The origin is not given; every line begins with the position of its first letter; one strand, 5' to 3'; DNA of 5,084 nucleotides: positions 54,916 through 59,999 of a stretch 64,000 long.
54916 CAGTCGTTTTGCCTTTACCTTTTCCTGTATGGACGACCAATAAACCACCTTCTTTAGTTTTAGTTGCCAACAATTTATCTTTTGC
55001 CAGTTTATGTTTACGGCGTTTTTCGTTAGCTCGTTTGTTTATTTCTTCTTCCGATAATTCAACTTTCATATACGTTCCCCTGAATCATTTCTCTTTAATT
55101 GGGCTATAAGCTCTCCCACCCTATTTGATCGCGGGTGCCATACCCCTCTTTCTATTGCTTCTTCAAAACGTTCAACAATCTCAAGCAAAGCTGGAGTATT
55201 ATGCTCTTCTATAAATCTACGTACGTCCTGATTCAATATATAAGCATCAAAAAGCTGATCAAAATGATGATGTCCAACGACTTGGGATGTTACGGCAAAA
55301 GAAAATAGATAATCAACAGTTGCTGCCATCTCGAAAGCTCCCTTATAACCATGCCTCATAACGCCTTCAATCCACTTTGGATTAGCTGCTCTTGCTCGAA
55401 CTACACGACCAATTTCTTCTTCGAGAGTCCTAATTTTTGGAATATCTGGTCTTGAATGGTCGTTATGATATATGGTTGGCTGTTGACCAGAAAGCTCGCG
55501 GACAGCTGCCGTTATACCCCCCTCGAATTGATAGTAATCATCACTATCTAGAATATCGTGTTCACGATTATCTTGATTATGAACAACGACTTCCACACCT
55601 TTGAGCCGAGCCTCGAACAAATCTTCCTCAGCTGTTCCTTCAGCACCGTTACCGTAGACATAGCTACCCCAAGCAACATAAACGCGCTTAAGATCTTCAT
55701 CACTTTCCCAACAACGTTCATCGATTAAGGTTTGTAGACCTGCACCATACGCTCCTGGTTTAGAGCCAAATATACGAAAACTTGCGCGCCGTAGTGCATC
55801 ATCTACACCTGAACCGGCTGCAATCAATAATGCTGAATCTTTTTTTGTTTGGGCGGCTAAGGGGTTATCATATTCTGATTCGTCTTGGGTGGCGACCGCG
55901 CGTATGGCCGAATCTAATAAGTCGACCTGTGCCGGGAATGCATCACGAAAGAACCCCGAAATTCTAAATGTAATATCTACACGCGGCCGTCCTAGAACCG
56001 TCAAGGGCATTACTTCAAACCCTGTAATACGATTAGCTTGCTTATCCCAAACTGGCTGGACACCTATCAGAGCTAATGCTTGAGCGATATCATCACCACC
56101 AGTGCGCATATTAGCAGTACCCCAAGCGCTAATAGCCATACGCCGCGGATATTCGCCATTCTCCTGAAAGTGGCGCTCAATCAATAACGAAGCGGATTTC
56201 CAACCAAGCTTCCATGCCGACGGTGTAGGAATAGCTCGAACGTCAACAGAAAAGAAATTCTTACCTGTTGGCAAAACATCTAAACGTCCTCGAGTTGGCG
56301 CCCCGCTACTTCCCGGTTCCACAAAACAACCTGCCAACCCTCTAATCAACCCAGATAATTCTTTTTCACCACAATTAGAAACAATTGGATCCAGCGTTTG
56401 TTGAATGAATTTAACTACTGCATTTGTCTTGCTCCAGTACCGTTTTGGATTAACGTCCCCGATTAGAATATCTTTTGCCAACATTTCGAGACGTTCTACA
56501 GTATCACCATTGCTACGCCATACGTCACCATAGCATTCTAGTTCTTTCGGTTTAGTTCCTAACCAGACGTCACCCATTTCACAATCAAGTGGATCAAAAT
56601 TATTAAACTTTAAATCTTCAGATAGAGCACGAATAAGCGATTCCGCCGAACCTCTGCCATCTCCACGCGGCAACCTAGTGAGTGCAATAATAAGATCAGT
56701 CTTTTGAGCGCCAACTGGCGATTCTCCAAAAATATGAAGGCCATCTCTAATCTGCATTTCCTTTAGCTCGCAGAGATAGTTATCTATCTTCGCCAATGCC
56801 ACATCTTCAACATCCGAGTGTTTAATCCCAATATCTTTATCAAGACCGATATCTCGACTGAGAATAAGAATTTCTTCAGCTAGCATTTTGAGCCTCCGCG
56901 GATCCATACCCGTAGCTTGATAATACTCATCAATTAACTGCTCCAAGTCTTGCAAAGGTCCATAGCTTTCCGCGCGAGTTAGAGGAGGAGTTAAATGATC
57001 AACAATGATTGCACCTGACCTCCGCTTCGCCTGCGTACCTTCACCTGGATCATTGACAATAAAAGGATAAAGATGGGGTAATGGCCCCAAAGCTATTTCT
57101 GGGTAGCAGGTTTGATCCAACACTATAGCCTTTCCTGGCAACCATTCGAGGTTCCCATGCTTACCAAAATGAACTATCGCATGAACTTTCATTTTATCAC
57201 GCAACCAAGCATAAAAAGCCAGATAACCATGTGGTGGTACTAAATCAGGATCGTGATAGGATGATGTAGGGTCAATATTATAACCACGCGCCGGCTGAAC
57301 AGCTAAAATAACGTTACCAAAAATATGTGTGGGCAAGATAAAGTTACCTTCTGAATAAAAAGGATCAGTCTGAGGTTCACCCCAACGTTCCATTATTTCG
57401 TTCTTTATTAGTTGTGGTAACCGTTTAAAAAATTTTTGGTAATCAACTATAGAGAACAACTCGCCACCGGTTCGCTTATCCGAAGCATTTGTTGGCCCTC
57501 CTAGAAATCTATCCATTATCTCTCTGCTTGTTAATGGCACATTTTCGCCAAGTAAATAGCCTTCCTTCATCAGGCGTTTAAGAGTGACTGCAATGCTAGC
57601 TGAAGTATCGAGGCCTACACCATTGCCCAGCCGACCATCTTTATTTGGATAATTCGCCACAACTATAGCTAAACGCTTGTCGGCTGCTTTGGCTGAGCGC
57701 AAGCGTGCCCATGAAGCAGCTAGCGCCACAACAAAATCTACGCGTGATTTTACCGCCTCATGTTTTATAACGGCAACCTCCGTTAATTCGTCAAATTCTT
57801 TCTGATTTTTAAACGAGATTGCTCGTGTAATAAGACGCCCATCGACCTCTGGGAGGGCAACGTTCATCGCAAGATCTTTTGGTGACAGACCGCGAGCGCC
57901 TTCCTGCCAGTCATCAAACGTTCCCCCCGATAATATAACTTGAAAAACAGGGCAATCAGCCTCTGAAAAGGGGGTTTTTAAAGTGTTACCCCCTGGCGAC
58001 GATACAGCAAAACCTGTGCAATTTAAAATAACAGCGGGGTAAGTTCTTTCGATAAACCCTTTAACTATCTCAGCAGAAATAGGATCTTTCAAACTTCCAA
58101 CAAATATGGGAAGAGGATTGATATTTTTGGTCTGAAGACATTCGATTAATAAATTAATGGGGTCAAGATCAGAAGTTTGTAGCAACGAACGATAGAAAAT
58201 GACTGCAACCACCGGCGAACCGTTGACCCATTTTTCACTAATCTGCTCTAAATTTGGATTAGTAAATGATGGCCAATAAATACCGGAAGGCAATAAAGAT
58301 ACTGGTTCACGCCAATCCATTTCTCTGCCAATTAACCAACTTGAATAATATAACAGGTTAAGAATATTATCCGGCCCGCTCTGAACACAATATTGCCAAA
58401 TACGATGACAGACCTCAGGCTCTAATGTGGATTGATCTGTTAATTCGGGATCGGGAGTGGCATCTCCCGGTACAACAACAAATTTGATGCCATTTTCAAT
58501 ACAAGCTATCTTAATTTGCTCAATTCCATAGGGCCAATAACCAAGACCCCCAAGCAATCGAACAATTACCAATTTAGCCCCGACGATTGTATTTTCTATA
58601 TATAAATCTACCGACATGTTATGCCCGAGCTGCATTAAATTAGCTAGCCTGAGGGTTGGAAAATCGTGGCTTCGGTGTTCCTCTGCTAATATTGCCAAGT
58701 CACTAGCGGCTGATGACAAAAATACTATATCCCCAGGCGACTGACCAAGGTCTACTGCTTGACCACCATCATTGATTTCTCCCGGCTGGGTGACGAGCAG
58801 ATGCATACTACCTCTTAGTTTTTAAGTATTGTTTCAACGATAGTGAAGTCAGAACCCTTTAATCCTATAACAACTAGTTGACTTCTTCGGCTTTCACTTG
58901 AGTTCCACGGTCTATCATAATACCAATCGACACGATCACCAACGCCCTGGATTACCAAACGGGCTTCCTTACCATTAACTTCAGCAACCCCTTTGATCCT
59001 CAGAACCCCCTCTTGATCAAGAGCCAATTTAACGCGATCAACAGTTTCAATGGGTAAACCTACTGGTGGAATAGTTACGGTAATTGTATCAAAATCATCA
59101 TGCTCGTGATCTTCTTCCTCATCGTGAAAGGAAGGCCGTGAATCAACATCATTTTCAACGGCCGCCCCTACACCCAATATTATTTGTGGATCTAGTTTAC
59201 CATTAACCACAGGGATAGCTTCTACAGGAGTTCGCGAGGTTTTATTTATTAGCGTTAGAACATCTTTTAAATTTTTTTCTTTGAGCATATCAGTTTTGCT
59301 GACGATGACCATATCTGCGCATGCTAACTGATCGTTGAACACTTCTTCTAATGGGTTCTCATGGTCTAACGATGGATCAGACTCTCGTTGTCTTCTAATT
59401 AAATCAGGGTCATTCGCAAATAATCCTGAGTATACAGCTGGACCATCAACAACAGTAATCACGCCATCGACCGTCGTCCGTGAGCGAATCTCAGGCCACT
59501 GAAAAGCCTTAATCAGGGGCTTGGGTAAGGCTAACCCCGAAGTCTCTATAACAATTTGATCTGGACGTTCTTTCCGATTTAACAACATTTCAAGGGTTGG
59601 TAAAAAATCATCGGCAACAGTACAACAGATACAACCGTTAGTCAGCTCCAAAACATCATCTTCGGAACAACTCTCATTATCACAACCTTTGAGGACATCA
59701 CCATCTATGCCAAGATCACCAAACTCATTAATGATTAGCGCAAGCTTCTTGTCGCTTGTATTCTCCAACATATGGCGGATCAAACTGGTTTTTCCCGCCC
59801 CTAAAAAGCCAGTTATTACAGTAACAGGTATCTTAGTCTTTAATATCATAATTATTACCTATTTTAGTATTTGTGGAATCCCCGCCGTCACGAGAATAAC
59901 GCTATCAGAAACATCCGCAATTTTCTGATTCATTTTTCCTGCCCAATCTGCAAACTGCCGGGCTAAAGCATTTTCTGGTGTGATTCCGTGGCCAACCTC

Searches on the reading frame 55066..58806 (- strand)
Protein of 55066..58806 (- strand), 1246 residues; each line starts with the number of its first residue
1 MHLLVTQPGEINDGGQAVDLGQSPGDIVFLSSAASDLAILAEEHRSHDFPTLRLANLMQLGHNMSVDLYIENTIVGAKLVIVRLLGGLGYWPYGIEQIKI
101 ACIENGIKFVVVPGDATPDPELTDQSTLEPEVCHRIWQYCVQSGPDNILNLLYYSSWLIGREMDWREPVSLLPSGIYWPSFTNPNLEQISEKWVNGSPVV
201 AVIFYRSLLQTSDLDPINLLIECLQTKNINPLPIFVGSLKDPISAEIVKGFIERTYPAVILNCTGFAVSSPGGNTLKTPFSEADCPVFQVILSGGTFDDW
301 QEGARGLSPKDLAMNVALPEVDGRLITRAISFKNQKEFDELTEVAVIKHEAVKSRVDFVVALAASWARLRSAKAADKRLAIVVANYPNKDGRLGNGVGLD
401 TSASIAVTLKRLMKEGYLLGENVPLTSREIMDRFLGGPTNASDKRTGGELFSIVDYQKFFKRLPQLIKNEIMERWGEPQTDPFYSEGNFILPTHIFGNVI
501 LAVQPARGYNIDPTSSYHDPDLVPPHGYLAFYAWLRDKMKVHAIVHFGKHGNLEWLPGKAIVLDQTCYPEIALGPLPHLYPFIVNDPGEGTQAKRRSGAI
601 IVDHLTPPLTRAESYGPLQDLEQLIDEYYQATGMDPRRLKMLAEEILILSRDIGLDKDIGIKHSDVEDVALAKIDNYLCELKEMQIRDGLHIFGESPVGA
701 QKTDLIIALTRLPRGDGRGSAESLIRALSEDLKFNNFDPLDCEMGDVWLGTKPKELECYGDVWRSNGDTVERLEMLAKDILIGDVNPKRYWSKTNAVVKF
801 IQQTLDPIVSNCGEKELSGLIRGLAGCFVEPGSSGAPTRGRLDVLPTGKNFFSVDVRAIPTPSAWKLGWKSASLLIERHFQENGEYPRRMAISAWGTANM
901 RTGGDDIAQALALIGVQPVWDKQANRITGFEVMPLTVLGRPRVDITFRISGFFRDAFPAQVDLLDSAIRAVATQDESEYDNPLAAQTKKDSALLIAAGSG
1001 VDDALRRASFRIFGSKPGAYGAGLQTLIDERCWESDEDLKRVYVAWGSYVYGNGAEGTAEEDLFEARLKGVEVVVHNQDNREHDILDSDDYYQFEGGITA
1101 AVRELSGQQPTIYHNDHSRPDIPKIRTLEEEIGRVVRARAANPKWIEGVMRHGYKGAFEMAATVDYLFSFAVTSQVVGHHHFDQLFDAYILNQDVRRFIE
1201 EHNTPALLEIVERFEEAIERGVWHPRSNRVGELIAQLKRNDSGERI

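Call 78: search_protein_families(library=pfam, proteins=[window:55066-58806:-], max_evalue=0.00001)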
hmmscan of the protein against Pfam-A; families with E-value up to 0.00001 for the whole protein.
window:55066-58806:- (1246 aa): 1 family
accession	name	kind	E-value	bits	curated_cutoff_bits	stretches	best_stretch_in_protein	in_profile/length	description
PF02514.21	CobN-Mg_chel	-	0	1253.4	24.5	1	137-1228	1-1088/1090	CobN/Magnesium Chelatase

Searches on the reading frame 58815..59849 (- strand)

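Call 78: search_protein_families(library=pfam, proteins=[window:58815-59849:-], max_evalue=0.00001)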
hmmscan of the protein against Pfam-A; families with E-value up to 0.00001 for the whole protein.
window:58815-59849:- (344 aa): 2 families
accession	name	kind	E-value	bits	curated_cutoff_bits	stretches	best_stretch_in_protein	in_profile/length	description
PF02492.25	cobW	-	3e-55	187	20.7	1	8-199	1-166/180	CobW/HypB/UreG, nucleotide-binding domain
PF07683.19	CobW_C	-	4.3e-13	49.4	22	1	276-334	20-82/94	Cobalamin synthesis protein cobW C-terminal domain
